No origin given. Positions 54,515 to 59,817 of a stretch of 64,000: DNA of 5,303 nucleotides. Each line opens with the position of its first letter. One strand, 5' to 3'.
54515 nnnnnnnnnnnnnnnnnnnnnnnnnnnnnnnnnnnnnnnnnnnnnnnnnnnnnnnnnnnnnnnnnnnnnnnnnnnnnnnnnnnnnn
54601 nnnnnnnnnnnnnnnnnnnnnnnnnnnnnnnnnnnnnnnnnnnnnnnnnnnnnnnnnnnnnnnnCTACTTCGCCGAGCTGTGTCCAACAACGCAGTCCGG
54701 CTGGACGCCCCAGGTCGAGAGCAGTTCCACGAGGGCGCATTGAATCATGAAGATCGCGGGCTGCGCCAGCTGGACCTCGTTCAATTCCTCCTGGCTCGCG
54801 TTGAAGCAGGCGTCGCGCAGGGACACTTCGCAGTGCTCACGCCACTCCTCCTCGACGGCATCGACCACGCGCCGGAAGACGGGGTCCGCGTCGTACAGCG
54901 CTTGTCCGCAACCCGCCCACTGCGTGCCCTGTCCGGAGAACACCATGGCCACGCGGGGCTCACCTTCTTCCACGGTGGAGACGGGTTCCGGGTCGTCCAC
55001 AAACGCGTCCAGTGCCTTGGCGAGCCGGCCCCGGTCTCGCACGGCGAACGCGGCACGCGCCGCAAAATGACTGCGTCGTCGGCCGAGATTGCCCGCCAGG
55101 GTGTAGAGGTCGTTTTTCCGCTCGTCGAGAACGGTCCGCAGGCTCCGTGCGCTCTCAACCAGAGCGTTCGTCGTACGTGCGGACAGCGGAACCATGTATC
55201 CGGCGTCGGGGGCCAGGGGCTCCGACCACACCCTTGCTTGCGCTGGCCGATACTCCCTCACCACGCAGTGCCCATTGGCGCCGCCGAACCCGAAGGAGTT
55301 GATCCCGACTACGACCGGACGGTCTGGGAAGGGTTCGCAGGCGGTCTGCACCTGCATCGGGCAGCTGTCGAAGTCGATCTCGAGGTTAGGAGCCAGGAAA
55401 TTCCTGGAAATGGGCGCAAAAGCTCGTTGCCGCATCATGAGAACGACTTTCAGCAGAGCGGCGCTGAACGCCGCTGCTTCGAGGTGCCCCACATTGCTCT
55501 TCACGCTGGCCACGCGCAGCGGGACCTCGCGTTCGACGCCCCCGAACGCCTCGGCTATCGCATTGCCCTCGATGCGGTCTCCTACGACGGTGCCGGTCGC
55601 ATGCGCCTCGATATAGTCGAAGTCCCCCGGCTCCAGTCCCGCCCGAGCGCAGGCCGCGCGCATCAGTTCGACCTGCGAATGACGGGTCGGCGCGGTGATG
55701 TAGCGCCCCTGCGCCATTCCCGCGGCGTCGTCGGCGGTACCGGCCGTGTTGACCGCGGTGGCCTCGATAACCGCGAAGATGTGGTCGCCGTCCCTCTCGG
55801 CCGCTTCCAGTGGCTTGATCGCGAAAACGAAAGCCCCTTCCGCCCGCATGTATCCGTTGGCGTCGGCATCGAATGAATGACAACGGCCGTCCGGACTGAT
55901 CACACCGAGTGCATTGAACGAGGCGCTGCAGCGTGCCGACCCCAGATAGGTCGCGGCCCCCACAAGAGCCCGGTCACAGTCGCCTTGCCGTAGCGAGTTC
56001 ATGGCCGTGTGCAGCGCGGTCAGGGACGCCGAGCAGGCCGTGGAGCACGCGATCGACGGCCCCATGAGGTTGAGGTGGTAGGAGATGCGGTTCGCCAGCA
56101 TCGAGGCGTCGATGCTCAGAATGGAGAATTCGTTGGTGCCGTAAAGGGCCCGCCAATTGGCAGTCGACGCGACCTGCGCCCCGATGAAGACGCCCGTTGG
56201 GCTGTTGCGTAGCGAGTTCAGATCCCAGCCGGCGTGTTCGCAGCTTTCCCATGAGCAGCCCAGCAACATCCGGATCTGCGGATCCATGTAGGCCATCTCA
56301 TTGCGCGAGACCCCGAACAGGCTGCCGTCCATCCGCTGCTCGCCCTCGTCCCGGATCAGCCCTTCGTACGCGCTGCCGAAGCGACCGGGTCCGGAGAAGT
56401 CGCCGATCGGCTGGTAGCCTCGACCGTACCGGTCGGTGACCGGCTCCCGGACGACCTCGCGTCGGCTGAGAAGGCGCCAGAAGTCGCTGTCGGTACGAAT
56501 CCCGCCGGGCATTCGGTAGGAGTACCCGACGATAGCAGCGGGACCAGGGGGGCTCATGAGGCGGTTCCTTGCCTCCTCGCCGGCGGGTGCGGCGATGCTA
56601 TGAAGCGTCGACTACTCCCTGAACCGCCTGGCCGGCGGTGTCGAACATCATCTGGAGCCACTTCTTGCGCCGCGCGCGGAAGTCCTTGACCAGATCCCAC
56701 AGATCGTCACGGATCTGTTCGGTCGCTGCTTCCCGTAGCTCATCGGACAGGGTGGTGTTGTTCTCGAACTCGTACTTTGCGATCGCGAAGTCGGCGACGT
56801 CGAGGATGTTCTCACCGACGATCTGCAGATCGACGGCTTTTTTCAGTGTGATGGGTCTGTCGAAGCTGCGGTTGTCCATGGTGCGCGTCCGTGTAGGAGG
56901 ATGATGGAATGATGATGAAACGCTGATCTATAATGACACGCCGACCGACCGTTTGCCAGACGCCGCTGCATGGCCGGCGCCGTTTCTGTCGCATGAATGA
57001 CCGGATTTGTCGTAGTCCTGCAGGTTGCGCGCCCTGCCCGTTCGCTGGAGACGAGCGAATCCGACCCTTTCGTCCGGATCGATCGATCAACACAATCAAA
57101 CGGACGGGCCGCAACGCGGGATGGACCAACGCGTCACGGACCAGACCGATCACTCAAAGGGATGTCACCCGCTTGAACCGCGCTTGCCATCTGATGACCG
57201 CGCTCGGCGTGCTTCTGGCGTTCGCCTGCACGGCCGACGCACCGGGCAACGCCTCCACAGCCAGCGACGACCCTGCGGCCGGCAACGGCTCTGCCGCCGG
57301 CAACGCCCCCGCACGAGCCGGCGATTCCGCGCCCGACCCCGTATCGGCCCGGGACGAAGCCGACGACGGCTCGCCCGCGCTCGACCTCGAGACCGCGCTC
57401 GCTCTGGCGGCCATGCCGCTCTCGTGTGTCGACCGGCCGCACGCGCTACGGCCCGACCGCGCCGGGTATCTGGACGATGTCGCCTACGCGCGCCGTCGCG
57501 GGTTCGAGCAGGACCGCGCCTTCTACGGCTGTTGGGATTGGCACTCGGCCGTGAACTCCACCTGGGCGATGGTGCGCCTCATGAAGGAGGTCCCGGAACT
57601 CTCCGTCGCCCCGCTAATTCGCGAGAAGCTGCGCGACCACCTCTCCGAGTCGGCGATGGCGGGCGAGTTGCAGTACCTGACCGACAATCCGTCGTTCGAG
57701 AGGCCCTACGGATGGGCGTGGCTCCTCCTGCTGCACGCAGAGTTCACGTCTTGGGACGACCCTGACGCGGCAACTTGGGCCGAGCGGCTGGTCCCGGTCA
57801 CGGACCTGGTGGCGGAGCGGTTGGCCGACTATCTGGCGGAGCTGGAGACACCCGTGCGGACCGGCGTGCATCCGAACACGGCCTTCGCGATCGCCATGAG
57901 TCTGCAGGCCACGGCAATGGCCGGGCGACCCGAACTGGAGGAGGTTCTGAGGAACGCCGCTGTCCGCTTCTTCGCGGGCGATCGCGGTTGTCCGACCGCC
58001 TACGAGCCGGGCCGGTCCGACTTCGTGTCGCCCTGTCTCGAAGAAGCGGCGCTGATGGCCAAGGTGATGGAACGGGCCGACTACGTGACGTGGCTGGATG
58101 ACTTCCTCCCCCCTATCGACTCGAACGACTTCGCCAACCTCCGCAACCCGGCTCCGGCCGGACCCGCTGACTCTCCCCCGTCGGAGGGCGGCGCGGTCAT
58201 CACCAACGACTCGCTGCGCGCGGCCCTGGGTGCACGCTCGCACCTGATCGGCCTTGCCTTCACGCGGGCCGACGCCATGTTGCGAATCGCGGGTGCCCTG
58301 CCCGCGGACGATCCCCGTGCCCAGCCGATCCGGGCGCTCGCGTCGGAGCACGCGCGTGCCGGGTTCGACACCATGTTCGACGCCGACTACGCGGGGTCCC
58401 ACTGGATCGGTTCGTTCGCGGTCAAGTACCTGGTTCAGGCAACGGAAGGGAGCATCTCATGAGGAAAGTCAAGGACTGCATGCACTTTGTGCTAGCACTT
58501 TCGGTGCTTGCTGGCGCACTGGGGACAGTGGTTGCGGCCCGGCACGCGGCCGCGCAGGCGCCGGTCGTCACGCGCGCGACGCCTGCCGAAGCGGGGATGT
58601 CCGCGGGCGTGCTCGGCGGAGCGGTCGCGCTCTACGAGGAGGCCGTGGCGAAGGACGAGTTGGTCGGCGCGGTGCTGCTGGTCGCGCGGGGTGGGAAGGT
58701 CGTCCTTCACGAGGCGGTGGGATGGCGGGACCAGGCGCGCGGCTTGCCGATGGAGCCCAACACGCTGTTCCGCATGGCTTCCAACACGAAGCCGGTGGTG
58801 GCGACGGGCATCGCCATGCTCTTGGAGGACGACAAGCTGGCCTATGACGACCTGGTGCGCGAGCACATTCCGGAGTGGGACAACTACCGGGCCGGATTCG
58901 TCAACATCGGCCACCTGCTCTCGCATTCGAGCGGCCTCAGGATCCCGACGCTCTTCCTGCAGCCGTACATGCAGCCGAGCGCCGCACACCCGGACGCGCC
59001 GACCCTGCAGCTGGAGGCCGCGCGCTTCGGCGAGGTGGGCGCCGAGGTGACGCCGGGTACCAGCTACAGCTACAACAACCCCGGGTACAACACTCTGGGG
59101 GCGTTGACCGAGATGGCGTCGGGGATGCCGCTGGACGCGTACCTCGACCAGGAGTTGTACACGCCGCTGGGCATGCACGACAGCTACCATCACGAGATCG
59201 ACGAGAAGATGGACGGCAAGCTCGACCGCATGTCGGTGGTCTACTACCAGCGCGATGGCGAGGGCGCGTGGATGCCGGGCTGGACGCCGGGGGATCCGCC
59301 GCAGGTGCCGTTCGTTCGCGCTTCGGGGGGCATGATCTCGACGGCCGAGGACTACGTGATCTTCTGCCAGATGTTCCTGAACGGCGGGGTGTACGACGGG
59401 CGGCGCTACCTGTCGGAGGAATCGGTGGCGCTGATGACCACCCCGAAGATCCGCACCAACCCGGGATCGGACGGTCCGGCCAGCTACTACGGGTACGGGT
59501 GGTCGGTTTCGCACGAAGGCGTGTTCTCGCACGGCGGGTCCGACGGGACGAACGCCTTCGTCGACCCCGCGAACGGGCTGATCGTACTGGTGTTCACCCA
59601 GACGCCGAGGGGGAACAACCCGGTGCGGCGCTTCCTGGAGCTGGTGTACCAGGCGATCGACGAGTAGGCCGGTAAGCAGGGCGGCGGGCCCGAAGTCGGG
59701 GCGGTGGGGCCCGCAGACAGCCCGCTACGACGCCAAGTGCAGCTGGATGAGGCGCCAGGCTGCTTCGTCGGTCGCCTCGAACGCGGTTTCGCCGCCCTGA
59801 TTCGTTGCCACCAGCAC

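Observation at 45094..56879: Compact FAS/MAS-like type I PKS operon with a trans reductase-sulfotransferase fusion and a B12 radical SAM enzyme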

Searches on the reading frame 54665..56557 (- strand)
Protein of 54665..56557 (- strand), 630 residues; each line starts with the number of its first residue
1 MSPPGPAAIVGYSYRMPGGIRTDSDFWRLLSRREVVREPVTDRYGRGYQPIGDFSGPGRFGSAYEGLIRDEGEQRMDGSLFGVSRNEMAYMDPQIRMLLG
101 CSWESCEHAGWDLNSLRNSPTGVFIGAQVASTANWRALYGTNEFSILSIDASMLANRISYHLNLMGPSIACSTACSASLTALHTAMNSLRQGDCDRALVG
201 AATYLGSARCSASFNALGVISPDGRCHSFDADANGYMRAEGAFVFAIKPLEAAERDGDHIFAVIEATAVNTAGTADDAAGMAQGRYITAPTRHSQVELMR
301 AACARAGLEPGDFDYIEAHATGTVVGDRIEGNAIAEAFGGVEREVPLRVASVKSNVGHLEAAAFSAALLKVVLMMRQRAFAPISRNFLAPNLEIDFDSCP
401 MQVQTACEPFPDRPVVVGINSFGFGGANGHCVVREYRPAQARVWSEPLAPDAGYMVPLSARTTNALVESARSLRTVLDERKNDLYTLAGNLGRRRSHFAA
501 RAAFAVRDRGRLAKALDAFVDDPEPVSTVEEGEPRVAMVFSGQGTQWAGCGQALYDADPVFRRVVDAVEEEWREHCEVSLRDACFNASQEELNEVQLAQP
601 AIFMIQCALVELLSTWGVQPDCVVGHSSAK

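Call 4: search_protein_families(library=pfam, proteins=[window:54665-56557:-], max_evalue=0.01)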
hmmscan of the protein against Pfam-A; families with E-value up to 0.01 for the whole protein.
window:54665-56557:- (630 aa): 6 families
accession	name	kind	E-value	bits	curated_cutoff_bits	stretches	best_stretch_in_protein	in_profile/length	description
PF00109.32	ketoacyl-synt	-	2.5e-59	201.3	20.8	1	8-252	5-251/252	Beta-ketoacyl synthase, N-terminal domain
PF02801.28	Ketoacyl-synt_C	-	3.3e-29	101.7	20.8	1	284-383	16-115/119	Beta-ketoacyl synthase, C-terminal domain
PF00698.26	Acyl_transf_1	-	3.7e-26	92.8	32.7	1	539-627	3-91/319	Acyl transferase domain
PF16197.11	KAsynt_C_assoc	-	1.5e-14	54.7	33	1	390-501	1-107/111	Ketoacyl-synthetase C-terminal extension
PF22336.2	RhiE-like_linker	-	1.7e-07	31.5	27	1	458-522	2-66/67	RhiE-like, KS-MAT linker domain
PF22621.2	CurL-like_PKS_C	-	4.5e-07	30.2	27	1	455-516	2-64/64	CurL-like, PKS C-terminal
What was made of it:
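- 54665..56557 (-): swfA 5' ORF: KS, KS-AT linker and the first part of AT, ending GHSSAK* because of the frameshift. Pfam ketoacyl-synt, Ketoacyl-synt_C, KAsynt_C_assoc, and Acyl_transf_1 profile positions 3-91 (call 4).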

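Call 29: search_protein_families(library=ncbifam, proteins=[window:54665-56557:-], max_evalue=0.001)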
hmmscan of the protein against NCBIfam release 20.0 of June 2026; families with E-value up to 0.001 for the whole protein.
window:54665-56557:- (630 aa): 22 families
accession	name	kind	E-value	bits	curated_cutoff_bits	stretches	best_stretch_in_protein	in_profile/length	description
NF045894.1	PKS_plus_SDR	equivalog_domain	1.7e-154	516.4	1740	1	6-628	2-625/1515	type I polyketide synthase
NF040607.1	mycolic_Pks13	equivalog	5e-121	405.4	2100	2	8-441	104-531/1680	polyketide synthase Pks13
NF041183.1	Pks2_ls1_myc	equivalog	1.6e-105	353.6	2400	1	6-627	3-622/2086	sulfolipid-1 biosynthesis phthioceranic/hydroxyphthioceranic acid synthase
TIGR02813.1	omega_3_PfaA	subfamily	6.7e-50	169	1010.1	1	152-627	183-682/2582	polyketide-type polyunsaturated fatty acid synthase PfaA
TIGR03150.1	fabF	equivalog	3.9e-41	141.1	493.75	1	84-433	61-406/407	beta-ketoacyl-ACP synthase II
NF005589.0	PRK07314.1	subfamily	1.5e-38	132.6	387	1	83-436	63-412/413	beta-ketoacyl-ACP synthase II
NF004970.0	PRK06333.1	subfamily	9.6e-34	116.9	525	1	85-437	73-423/424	beta-ketoacyl-ACP synthase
NF006274.0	PRK08439.1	equivalog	1.2e-31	109.9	621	1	142-434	129-404/406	beta-ketoacyl-ACP synthase II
NF005076.0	PRK06501.1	equivalog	1.5e-27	96.5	629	1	152-433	152-420/425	beta-ketoacyl-ACP synthase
NF006618.0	PRK09185.1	subfamily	6.7e-27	94.5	407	1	145-431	131-388/394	beta-ketoacyl-ACP synthase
NF058662.1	cispenta_AmcF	equivalog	1.3e-25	90.2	325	1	152-428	106-362/369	cispentacin biosynthesis acyltransferase subunit AmcF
NF004618.0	PRK05952.1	equivalog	1.3e-24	86.9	455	1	151-435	123-382/384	beta-ketoacyl-ACP synthase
NF053555.1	prodigi_MBC_PigJ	equivalog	9.2e-24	83.7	900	1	157-434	495-757/759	prodigiosin MBC biosynthesis protein PigJ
NF005916.1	PRK07910.1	equivalog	1.9e-23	83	560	1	75-430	67-412/418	KasA/KasB family beta-ketoacyl-ACP synthase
NF005490.0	PRK07103.1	equivalog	7.6e-23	81.2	445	1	144-435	139-412/414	polyketide beta-ketoacyl:acyl carrier protein synthase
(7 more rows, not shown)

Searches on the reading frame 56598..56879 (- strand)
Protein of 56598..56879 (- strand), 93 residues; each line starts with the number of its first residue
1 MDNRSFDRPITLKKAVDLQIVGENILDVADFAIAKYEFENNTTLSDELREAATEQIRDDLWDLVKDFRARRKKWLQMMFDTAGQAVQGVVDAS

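Call 4: search_protein_families(library=pfam, proteins=[window:56598-56879:-], max_evalue=0.01)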
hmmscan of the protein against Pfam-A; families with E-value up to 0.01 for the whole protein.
window:56598-56879:- (93 aa): 0 families

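Call 29: search_protein_families(library=ncbifam, proteins=[window:56598-56879:-], max_evalue=0.001)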
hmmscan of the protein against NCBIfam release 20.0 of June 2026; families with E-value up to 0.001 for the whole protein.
window:56598-56879:- (93 aa): 0 families

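Call 36: find_homologous_proteins(query=window:56598-56879:-, max_evalue=0.01)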
Query window:56598-56879:- (93 aa): 47 proteins with E <= 0.01 among 48 candidates.
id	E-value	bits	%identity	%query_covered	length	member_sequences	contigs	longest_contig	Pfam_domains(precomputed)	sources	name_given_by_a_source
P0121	4.1e-49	182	94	100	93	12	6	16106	-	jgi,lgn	-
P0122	3.0e-48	179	91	100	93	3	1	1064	-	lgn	-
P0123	7.5e-47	174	90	100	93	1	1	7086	-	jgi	-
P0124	5.6e-46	172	88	100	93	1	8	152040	-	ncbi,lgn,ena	-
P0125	1.5e-45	170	87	100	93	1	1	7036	-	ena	-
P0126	1.9e-44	167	86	100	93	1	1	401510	-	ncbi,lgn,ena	-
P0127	1.5e-43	164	86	100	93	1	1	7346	-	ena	-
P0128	1.7e-43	164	85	100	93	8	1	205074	-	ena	-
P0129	1.9e-43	164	84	100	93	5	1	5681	-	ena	-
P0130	3.6e-43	163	84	100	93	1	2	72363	-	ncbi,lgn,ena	-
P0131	9.7e-43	161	83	100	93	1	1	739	-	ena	-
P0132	1.4e-42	161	85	98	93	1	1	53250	-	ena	-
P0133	2.2e-42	160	85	98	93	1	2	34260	-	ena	-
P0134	9.9e-42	158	82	100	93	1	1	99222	-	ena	-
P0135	1.7e-41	157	82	100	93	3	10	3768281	-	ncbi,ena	-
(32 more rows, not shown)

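Call 47: predict_structure(alignment_id=A3)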
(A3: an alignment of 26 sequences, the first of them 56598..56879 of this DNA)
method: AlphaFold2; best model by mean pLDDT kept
length: 93 residues; sequences in the alignment: 26
mean_pLDDT: 86.9   pTM: 0.63
mean pLDDT of the five models: 86.9, 80.6, 77.5, 76.6, 75.4
residues with pLDDT >= 90: 66; 70-90: 17; 50-70: 3; < 50: 7
segments of 3 or more residues with pLDDT < 50: 1-7
pLDDT, mean of each block of 10 residues (from residue 1): 49 78 91 97 96 95 92 93 93 79
secondary structure, 60 per line:
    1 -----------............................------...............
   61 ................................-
elements in order: H12-39 H46-92
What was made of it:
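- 56598..56879 (-): Small acidic ORF of 93 aa, equivalent to ORF19 of pPS11G3 / POR_0546. Predicted two-helix hairpin, function unknown. The AlphaFold model has pLDDT 87 with helices 12-39 and 46-92 (call 47).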

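Call 54: fold_search(model_id=the predicted structure, library=pdb)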
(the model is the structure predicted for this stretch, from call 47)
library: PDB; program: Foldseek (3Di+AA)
matches with E <= 10: 89; with E <= 0.001: 0
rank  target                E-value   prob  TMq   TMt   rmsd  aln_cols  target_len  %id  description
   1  3ovu_A                4.6e-01  0.51  0.40  0.42   9.6        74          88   24  Crystal Structure of Human Alpha-Haemoglobin Complexed with AHSP and the First NEAT Domain of IsdH from Staphylococcus (released 2011-09-21)
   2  1z8u_A                1.1e+00  0.30  0.39  0.40   7.5        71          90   24  Crystal structure of oxidized alpha hemoglobin bound to AHSP (released 2005-06-14)
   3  8rkd_A                1.1e+00  0.20  0.27  0.07   7.9        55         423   25  TadA/CpaF with AMPPNP (released 2024-08-14)
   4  1z8u_C                1.7e+00  0.21  0.39  0.40   7.0        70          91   24  Crystal structure of oxidized alpha hemoglobin bound to AHSP (released 2005-06-14)
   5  4drb_G                1.9e+00  0.33  0.42  0.38   4.4        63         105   14  The crystal structure of FANCM bound MHF complex (released 2012-05-16)
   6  7b9v_R                2.0e+00  0.30  0.41  0.46  16.3        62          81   21  Yeast C complex spliceosome at 2.8 Angstrom resolution with Prp18/Slu7 bound (released 2021-03-10)
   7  9tqg_A                2.0e+00  0.25  0.31  0.06   2.5        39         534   28  L. pneumophila 3-methylcrotonyl-CoA carboxylase A1B6 (released 2026-01-14)
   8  4ndy_I                2.5e+00  0.33  0.39  0.36   2.7        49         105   12  Human MHF1-MHF2 DNA complex (released 2014-01-22)
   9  1y01_A                2.5e+00  0.16  0.40  0.41   7.8        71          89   24  Crystal structure of AHSP bound to Fe(II) alpha-hemoglobin (released 2004-12-21)
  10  4drb_B                2.7e+00  0.33  0.42  0.39   2.9        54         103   11  The crystal structure of FANCM bound MHF complex (released 2012-05-16)
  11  8hhl_A                2.7e+00  0.13  0.34  0.06  11.6        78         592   23  Cryo-EM structure of the Cas12m2-crRNA-target DNA full R-loop complex (released 2023-04-12)
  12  7da1_B                2.9e+00  0.33  0.42  0.41   2.9        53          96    9  Crystal structure of the chicken MHF complex (released 2021-03-17)
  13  8bip_LR               2.9e+00  0.13  0.35  0.20  20.4        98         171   15  Structure of a yeast 80S ribosome-bound N-Acetyltransferase B complex (released 2023-02-08)
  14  6sjl_A                3.3e+00  0.07  0.25  0.10   7.8        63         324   19  Structure of the Tle1 effector bound to the VgrG spike from the Type 6 secretion system (released 2020-04-29)
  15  4dra_B                3.5e+00  0.25  0.39  0.39   2.8        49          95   12  Crystal structure of MHF complex (released 2012-05-16)
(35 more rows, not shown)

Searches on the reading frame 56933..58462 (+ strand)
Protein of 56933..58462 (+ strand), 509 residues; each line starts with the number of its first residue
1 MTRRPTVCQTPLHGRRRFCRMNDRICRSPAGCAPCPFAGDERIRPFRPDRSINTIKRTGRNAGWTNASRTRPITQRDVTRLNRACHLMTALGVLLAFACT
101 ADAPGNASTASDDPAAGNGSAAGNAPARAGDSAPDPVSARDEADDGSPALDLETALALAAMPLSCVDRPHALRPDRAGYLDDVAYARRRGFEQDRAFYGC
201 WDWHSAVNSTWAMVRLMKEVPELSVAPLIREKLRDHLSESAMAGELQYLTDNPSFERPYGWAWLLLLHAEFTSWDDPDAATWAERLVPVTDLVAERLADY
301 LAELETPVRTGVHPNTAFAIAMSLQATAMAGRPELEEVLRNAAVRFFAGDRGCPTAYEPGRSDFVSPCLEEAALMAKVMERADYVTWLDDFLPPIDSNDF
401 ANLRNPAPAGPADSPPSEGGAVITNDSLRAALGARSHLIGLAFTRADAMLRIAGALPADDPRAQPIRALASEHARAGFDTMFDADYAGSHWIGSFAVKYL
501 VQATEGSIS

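Call 31: search_protein_families(library=pfam, proteins=[window:56933-58462:+], max_evalue=0.001)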
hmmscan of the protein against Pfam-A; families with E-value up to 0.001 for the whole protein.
window:56933-58462:+ (509 aa): 1 family
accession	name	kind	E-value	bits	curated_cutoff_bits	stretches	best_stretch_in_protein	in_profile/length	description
PF11199.13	DUF2891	-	2.2e-92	310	25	2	158-407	3-251/325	Protein of unknown function (DUF2891)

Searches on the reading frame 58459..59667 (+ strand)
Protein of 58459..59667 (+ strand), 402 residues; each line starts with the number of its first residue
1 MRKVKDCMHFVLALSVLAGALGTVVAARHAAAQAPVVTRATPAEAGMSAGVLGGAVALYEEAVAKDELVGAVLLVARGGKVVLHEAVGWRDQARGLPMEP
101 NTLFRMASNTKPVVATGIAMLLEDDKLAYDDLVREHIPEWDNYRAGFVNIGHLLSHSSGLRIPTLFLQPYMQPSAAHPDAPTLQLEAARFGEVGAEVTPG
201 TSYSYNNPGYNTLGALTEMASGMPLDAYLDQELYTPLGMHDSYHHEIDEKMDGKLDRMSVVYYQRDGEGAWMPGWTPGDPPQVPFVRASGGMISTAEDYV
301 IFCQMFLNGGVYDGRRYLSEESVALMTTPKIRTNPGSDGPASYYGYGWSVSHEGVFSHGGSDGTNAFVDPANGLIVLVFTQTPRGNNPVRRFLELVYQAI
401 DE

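Call 31: search_protein_families(library=pfam, proteins=[window:58459-59667:+], max_evalue=0.001)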
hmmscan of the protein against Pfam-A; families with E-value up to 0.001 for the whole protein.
window:58459-59667:+ (402 aa): 1 family
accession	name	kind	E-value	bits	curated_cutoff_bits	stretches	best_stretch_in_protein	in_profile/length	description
PF00144.29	Beta-lactamase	-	4.5e-60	204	27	1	58-388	4-316/329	Beta-lactamase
